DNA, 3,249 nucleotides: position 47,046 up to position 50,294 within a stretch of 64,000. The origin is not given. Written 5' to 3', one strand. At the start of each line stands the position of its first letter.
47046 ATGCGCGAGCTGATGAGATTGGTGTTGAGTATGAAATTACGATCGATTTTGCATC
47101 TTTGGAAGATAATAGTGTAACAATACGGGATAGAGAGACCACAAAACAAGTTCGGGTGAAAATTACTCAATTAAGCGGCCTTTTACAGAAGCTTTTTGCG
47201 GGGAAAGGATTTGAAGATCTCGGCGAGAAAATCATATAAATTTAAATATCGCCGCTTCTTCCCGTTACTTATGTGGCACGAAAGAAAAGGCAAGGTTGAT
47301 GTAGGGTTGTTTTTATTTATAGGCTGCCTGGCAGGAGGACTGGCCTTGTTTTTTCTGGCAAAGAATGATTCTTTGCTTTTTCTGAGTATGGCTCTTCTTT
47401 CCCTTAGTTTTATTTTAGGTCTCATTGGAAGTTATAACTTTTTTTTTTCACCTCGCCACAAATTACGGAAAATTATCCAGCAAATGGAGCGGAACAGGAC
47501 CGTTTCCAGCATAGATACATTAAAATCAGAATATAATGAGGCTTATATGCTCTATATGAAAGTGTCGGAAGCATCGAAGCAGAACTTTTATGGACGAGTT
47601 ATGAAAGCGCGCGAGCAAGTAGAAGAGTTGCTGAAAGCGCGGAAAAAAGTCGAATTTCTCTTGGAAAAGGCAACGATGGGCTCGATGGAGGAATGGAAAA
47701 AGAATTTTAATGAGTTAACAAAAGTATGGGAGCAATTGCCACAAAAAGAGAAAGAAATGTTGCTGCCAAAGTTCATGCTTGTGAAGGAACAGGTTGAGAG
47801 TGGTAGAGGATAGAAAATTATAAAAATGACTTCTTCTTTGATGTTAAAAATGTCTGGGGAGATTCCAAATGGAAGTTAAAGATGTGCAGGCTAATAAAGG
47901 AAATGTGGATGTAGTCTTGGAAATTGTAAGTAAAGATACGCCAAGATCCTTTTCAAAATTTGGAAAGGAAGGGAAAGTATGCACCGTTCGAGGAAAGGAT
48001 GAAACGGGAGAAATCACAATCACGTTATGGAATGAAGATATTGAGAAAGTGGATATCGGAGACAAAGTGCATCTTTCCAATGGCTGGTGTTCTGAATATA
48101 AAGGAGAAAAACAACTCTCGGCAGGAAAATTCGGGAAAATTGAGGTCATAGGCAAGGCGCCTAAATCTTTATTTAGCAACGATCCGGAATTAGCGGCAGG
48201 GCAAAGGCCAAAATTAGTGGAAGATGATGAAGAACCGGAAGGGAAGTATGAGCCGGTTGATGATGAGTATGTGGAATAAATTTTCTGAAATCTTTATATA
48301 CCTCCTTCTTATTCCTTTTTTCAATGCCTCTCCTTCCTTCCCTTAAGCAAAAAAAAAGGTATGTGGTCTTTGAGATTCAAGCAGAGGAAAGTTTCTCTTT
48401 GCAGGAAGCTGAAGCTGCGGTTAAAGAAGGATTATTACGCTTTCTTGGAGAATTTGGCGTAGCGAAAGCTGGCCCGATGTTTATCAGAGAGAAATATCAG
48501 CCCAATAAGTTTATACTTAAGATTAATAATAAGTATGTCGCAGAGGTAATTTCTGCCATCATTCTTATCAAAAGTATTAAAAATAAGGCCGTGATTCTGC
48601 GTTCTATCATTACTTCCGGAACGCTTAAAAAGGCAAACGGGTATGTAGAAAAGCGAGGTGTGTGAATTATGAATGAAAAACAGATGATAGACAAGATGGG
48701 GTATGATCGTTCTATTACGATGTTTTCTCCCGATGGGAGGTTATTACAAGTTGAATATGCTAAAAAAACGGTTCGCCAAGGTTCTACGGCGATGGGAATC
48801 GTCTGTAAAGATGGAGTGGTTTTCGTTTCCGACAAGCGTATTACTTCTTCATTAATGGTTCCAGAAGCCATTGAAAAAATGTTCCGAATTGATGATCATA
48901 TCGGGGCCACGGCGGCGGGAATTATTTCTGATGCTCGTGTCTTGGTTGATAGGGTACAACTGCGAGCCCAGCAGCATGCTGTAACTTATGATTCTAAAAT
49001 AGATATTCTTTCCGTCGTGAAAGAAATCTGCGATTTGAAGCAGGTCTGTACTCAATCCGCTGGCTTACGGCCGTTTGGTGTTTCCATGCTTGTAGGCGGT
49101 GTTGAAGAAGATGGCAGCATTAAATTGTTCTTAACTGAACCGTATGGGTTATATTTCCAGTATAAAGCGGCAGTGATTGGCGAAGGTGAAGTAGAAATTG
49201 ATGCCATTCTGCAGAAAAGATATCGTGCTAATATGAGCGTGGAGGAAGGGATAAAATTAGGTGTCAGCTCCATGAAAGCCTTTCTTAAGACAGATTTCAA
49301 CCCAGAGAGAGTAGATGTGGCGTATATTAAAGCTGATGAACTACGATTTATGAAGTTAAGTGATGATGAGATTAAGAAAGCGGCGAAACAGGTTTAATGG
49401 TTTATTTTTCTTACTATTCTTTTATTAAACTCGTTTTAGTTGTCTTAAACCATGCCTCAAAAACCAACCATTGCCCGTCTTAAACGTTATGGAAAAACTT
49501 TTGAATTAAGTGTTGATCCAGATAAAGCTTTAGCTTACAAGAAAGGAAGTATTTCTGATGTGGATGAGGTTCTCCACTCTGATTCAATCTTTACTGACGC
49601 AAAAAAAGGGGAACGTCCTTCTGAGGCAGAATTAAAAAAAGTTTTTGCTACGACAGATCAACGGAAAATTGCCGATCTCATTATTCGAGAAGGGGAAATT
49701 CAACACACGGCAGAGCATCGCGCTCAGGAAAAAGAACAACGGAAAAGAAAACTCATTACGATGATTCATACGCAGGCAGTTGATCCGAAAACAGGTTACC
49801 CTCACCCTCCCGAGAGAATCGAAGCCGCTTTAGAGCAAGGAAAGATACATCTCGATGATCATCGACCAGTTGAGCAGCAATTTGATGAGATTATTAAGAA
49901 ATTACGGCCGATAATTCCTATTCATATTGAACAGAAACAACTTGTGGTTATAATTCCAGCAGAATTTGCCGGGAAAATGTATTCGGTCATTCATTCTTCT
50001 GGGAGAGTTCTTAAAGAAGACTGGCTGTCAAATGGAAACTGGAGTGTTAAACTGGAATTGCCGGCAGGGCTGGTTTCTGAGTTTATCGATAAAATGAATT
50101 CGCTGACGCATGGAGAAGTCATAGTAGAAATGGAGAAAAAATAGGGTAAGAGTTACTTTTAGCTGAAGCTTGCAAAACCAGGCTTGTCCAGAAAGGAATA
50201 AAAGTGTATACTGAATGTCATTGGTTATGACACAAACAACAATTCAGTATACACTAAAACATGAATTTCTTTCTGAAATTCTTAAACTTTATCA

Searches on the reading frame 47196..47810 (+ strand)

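Call 30: search_protein_families(library=pfam, max_evalue=0.1, proteins=[window:47196-47810:+])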
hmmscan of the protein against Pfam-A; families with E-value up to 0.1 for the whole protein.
window:47196-47810:+ (205 aa): 1 family
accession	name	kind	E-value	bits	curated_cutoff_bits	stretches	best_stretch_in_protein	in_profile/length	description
PF13567.11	DUF4131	-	0.04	14.1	31.6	1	37-134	6-84/165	Domain of unknown function (DUF4131)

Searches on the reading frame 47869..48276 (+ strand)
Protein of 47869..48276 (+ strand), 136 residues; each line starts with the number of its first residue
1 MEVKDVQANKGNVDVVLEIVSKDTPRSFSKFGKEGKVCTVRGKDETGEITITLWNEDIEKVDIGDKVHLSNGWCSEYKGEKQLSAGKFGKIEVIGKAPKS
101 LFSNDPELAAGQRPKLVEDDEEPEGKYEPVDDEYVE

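Call 30: search_protein_families(library=pfam, max_evalue=0.1, proteins=[window:47869-48276:+])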
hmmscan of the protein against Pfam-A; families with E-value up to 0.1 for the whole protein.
window:47869-48276:+ (136 aa): 4 families
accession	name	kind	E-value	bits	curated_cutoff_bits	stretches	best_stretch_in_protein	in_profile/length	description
PF01336.31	tRNA_anti-codon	-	4.7e-07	30.1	27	1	32-88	12-72/75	OB-fold nucleic acid binding domain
PF21473.3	Ssb-like_OB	-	2.7e-06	27.9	24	1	15-93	19-97/97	Single-stranded DNA binding protein Ssb-like, OB fold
PF17244.8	CDC24_OB3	-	0.021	15.1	25.4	1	39-84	32-84/216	Cell division control protein 24, OB domain 3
PF02765.23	POT1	-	0.022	15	29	1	32-122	30-117/140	Telomeric single stranded DNA binding POT1/CDC13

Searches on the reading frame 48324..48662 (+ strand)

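Call 30: search_protein_families(library=pfam, max_evalue=0.1, proteins=[window:48324-48662:+])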
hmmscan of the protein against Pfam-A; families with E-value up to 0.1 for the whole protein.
window:48324-48662:+ (113 aa): 1 family
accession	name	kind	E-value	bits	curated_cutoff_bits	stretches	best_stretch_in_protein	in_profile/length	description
PF01900.24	RNase_P_Rpp14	-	1e-14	54.9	23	1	12-105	1-100/104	Rpp14/Pop5 family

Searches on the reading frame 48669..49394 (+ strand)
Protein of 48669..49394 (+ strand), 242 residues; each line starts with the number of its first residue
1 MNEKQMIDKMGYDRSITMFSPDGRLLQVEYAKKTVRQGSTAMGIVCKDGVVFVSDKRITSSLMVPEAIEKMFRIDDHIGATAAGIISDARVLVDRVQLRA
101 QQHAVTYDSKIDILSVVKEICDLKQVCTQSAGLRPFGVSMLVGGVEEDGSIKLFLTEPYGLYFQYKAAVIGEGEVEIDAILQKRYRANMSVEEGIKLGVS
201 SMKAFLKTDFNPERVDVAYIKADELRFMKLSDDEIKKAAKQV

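Call 30: search_protein_families(library=pfam, max_evalue=0.1, proteins=[window:48669-49394:+])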
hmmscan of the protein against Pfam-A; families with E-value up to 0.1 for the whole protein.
window:48669-49394:+ (242 aa): 2 families
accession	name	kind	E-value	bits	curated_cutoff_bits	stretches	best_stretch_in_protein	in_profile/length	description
PF00227.31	Proteasome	-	6.8e-54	182.8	22.4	1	35-220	1-189/189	Proteasome subunit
PF10584.14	Proteasome_A_N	-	5.3e-13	48.8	27.7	1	12-33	1-22/23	Proteasome subunit A N-terminal signature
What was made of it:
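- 48324..50144 (+): Pop5 (48324-48665), proteasome alpha (48669-49397) and SBDS/Sdo1 (49452-50144): the conserved superoperon segment that ends 34 nt before the element. Pfam hits (call 30).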

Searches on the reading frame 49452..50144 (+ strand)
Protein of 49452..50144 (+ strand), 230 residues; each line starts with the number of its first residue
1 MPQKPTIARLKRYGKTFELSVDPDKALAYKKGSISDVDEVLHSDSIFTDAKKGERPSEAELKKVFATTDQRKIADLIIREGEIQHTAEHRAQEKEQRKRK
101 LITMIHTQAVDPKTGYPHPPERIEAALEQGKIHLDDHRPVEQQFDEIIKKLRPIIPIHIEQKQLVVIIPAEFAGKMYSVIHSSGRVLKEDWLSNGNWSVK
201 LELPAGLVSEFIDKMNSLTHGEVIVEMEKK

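Call 17: find_encoding_contigs(protein=window:49452-50144:+, flank=10000, max_places=6)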
Protein window:49452-50144:+ (230 aa): 22 contigs read that carry it; 6 places shown.
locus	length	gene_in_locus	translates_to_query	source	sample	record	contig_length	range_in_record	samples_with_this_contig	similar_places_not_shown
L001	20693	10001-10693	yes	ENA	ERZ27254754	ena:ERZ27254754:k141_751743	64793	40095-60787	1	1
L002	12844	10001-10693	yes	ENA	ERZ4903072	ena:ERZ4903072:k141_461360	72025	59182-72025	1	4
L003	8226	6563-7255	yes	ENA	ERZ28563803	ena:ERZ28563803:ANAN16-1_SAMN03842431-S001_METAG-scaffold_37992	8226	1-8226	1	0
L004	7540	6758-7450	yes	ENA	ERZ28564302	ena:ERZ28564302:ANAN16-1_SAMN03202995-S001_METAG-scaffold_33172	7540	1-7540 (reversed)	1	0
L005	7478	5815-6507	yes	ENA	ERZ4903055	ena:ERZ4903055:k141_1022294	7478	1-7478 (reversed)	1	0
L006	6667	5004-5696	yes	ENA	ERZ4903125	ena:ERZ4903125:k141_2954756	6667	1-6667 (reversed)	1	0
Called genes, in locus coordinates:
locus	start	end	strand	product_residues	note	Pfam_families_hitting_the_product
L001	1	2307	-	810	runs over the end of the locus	PF00133:tRNA-synt_1, PF09334:tRNA-synt_1g, PF01406:tRNA-synt_1e (weak), PF09334:tRNA-synt_1g (weak), PF08264:Anticodon_1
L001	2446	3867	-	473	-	PF00478:IMPDH, PF00571:CBS (weak), PF01070:FMN_dh (weak), PF03060:NMO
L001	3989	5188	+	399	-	PF03215:Rad17 (weak), PF05496:RuvB_N (faint), PF13173:AAA_14 (faint), PF13401:AAA_22 (faint), PF00004:AAA, PF22608:DNAX_ATPase_lid (weak), PF21960:RCF1-5-like_lid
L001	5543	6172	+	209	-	PF00857:Isochorismatase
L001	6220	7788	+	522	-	PF00587:tRNA-synt_2b, PF03129:HGTP_anticodon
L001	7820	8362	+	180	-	-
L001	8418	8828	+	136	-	PF21473:OB_Ssb-like (weak), PF01336:tRNA_anti-codon (weak)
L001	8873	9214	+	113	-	PF01900:RNase_P_Rpp14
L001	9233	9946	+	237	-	PF10584:Proteasome_A_N, PF00227:Proteasome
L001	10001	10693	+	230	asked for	PF01172:SBDS_N, PF09377:SBDS_domain_II, PF20268:SBDS_C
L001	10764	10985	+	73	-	-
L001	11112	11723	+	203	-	PF01609:DDE_Tnp_1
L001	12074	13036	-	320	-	PF12974:Phosphonate-bd (faint), PF13379:NMT1_2, PF09084:NMT1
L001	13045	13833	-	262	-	PF00528:BPD_transp_1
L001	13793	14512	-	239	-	PF00005:ABC_tran, PF02463:SMC_N (faint), PF13304:AAA_21 (weak)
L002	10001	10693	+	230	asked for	PF01172:SBDS_N, PF09377:SBDS_domain_II, PF20268:SBDS_C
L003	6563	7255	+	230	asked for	PF01172:SBDS_N, PF09377:SBDS_domain_II, PF20268:SBDS_C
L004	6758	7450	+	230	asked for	PF01172:SBDS_N, PF09377:SBDS_domain_II, PF20268:SBDS_C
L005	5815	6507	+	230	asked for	PF01172:SBDS_N, PF09377:SBDS_domain_II, PF20268:SBDS_C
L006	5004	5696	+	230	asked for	PF01172:SBDS_N, PF09377:SBDS_domain_II, PF20268:SBDS_C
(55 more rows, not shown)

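Call 30: search_protein_families(library=pfam, max_evalue=0.1, proteins=[window:49452-50141:+])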
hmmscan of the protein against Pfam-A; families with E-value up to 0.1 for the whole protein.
window:49452-50141:+ (230 aa): 5 families
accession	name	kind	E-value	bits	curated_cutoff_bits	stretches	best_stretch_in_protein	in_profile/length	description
PF01172.24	SBDS_N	-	1.2e-25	89.7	24.6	1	5-90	2-87/88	Shwachman-Bodian-Diamond syndrome (SBDS) N-terminal domain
PF09377.16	SBDS_domain_II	-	8e-21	74.2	27.2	1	99-159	1-61/62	SBDS protein, domain II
PF20268.4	SBDS_C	-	6.3e-14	52.1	27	1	164-226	3-67/71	SBDS protein, C-terminal domain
PF00679.30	EFG_C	-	4.9e-05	23.7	27.9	1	164-228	9-74/89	Elongation factor G C-terminus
PF10664.14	NdhM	-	0.022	15.5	27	1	12-92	22-97/107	Cyanobacterial and plastid NDH-1 subunit M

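Call 35: find_homologous_proteins(query=window:49452-50141:+, max_evalue=1e-20)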
Query window:49452-50141:+ (230 aa): 230 proteins with E <= 1e-20 among 619 candidates; the best 120 are listed.
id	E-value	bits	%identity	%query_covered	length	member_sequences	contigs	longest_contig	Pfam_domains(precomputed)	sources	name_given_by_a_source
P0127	6.4e-146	502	100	100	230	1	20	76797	PF09377.17,PF01172.25,PF20268.5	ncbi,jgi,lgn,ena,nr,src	ncbi:ribosome assembly factor SBDS [Candidatus Woesearchaeota archaeon]|nr:ribosome assembly factor 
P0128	3.7e-106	372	70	98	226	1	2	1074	PF09377.17,PF01172.25,PF20268.5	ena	-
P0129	1.7e-101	356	70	94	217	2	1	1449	PF09377.17,PF01172.25,PF20268.5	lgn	-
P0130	9.8e-95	334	68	98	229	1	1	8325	PF09377.17,PF01172.25,PF20268.5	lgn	-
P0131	1.8e-91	324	63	98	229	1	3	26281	PF09377.17,PF01172.25,PF20268.5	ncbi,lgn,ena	-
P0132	6.5e-91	322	64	98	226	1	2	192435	PF09377.17,PF01172.25,PF20268.5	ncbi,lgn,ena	-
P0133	9.2e-91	321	62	98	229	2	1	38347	PF09377.17,PF01172.25,PF20268.5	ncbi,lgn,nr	ncbi:MAG: ribosome assembly factor SBDS [archaeon]|nr:ribosome assembly factor SBDS [archaeon]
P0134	6.3e-90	319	61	97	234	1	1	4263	PF09377.17,PF01172.25,PF20268.5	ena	-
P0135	6.5e-90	319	62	98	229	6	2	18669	PF09377.17,PF01172.25,PF20268.5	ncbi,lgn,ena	ncbi:MAG: ribosome assembly factor SBDS [Nanoarchaeota archaeon]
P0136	1.2e-89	318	61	98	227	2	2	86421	PF09377.17,PF01172.25,PF20268.5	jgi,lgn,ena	-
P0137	2.8e-89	316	61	98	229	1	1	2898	PF09377.17,PF01172.25,PF20268.5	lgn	-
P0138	5.6e-89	315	60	97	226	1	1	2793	PF09377.17,PF01172.25,PF20268.5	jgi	jgi:ribosome maturation protein SDO1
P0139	1.0e-88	315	63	99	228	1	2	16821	PF09377.17,PF01172.25,PF20268.5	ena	-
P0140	1.1e-88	314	62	98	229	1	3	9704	PF09377.17,PF01172.25,PF20268.5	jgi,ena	-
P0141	3.0e-88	313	59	100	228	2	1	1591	PF09377.17,PF01172.25,PF20268.5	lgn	-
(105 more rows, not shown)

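Call 36: find_encoding_contigs(protein=P0130, flank=6000, max_places=1)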
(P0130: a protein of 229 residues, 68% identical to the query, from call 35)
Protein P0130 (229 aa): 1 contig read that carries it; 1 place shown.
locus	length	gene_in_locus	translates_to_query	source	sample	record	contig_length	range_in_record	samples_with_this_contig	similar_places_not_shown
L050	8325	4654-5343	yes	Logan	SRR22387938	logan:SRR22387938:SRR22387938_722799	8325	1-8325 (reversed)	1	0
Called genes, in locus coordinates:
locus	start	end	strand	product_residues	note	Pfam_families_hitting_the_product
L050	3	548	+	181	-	?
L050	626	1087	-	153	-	-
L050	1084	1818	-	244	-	PF00072:Response_reg (weak)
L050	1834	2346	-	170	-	-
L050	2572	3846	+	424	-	PF01637:ATPase_2 (faint), PF13173:AAA_14, PF13635:DUF4143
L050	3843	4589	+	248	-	PF01978:TrmB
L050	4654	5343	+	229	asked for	PF01172:SBDS_N, PF09377:SBDS_domain_II, PF20268:SBDS_C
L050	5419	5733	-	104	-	PF12844:HTH_19 (weak)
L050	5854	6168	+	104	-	PF00462:Glutaredoxin, PF13417:GST_N_3, PF13409:GST_N_2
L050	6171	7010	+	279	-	PF00923:TAL_FSA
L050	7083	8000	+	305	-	-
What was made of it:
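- The closest relative with context also lacks them there (call 36). L050 (68% SBDS identity) also lacks exosome genes after SBDS (call 36).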

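Call 37: find_encoding_contigs(protein=P0132, flank=6000, max_places=1)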
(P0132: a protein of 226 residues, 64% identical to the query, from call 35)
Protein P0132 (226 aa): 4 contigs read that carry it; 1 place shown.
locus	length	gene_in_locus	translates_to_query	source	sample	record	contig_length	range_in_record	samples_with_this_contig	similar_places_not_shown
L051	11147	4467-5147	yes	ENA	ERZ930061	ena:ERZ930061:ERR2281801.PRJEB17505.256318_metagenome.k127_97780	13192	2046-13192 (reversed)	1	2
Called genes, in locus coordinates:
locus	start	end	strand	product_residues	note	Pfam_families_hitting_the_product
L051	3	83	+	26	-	?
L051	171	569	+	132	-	PF21473:OB_Ssb-like, PF01336:tRNA_anti-codon (weak)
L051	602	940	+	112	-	PF01900:RNase_P_Rpp14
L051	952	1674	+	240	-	PF10584:Proteasome_A_N, PF00227:Proteasome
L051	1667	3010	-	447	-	PF00391:PEP-utilizers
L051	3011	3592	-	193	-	-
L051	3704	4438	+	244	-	PF01978:TrmB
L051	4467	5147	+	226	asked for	PF01172:SBDS_N, PF09377:SBDS_domain_II, PF20268:SBDS_C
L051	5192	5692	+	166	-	PF01636:APH (faint)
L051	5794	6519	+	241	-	PF14382:ECR1_N (weak), PF22625:ECR1_N_2, PF00013:KH_1 (weak), PF15985:KH_6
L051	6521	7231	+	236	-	PF01138:RNase_PH, PF03725:RNase_PH_C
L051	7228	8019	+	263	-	PF01138:RNase_PH, PF03725:RNase_PH_C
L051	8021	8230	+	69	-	PF01192:RNA_pol_Rpb6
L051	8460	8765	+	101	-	PF04010:DUF357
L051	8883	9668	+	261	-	PF01978:TrmB, PF13091:PLDc_2 (faint), PF11495:TrmB_EBD_N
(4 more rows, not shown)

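Call 38: find_encoding_contigs(protein=P0131, flank=6000, max_places=1)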
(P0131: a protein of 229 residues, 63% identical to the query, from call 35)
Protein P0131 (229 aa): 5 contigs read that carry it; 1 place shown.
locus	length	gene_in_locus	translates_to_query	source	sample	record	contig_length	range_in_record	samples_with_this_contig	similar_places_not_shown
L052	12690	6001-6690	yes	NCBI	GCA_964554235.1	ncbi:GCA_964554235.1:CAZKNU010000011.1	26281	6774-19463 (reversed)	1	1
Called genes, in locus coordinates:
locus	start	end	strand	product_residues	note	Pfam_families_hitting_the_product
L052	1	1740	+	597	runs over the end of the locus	-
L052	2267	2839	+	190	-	-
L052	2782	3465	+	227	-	PF00078:RVT_1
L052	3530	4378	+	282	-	PF02498:Bro-N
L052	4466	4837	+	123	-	PF21473:OB_Ssb-like (weak), PF01336:tRNA_anti-codon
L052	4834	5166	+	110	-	PF01900:RNase_P_Rpp14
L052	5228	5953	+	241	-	PF10584:Proteasome_A_N, PF00227:Proteasome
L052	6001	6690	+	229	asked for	PF01172:SBDS_N, PF09377:SBDS_domain_II, PF20268:SBDS_C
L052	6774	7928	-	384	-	PF00709:Adenylsucc_synt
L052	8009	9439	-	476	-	PF00206:Lyase_1, PF08328:ASL_C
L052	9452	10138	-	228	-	PF00702:Hydrolase, PF13419:HAD_2, PF13242:Hydrolase_like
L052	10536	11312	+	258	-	PF22625:ECR1_N_2, PF14382:ECR1_N, PF21266:S1_RRP4 (faint), PF00013:KH_1, PF15985:KH_6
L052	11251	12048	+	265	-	PF01138:RNase_PH, PF03725:RNase_PH_C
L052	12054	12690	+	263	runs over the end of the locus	PF01138:RNase_PH, PF03725:RNase_PH_C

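Call 66: find_encoding_contigs(protein=P0133, flank=5000, max_places=1)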
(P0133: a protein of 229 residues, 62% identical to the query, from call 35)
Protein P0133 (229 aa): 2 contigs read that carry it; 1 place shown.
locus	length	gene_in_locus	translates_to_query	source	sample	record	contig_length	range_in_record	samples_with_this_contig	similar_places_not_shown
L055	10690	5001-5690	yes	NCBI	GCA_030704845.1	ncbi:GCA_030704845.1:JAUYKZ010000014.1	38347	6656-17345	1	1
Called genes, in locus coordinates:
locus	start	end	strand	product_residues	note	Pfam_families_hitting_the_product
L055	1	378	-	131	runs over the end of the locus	-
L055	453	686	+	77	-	-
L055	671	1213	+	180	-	-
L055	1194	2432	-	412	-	PF18144:SMODS (faint), PF01909:NTP_transf_2 (weak), PF09249:tRNA_NucTransf2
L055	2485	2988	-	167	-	-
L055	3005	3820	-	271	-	-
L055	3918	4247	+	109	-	PF01900:RNase_P_Rpp14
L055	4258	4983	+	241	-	PF10584:Proteasome_A_N, PF00227:Proteasome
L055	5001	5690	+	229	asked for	PF01172:SBDS_N, PF09377:SBDS_domain_II, PF20268:SBDS_C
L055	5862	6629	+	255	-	PF14382:ECR1_N, PF22625:ECR1_N_2 (weak), PF21266:S1_RRP4 (faint), PF00013:KH_1, PF15985:KH_6 (weak)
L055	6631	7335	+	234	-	PF01138:RNase_PH, PF03725:RNase_PH_C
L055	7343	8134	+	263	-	PF01138:RNase_PH, PF03725:RNase_PH_C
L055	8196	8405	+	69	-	PF01192:RNA_pol_Rpb6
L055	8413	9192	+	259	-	-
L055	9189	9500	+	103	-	PF04010:DUF357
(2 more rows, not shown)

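Call 67: find_encoding_contigs(protein=P0136, flank=5000, max_places=1)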
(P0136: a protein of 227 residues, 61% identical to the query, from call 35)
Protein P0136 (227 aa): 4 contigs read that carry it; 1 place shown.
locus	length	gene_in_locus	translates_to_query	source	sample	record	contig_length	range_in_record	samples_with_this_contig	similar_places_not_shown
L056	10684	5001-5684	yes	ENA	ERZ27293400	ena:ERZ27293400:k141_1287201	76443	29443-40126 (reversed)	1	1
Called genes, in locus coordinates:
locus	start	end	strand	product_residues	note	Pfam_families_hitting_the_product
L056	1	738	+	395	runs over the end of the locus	PF05496:RuvB_N (faint), PF13173:AAA_14 (weak), PF13401:AAA_22 (faint), PF00004:AAA, PF21960:RCF1-5-like_lid (weak), PF22608:DNAX_ATPase_lid (faint)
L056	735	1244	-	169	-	-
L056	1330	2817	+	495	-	PF00587:tRNA-synt_2b (weak), PF03129:HGTP_anticodon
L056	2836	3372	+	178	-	-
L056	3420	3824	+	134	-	PF21473:OB_Ssb-like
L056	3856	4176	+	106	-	PF01900:RNase_P_Rpp14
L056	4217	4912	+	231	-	PF10584:Proteasome_A_N, PF00227:Proteasome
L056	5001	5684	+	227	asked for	PF01172:SBDS_N, PF09377:SBDS_domain_II, PF20268:SBDS_C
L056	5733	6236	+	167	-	PF11899:DUF3419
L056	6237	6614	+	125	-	-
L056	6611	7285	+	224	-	PF14382:ECR1_N, PF22625:ECR1_N_2, PF21266:S1_RRP4 (faint), PF00013:KH_1, PF15985:KH_6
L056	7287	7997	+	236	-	PF01138:RNase_PH, PF03725:RNase_PH_C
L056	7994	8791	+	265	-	PF01138:RNase_PH, PF03725:RNase_PH_C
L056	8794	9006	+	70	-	PF01192:RNA_pol_Rpb6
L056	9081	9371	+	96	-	PF04010:DUF357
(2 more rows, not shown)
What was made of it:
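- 48324..50144 (+): Same order in relatives (calls 37, 38, 66, 67).
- On Archaeal exosome superoperon: They are present in 4 of 5 relatives (calls 37, 38, 66, 67).
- Synteny stops exactly at the element (calls 37, 38, 66, 67).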

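Call 76: list_cluster_members(proteins=[P0127])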
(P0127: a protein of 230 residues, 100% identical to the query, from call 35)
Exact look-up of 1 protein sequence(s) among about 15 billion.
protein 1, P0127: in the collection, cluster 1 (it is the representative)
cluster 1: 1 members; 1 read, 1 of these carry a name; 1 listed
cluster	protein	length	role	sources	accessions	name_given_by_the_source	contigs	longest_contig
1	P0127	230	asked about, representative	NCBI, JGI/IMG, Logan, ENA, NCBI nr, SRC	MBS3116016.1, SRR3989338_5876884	ribosome assembly factor SBDS [Candidatus Woesearchaeota archaeon]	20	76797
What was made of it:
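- Host: the identical SBDS protein is NCBI MBS3116016.1, Candidatus Woesearchaeota (calls 35, 76).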
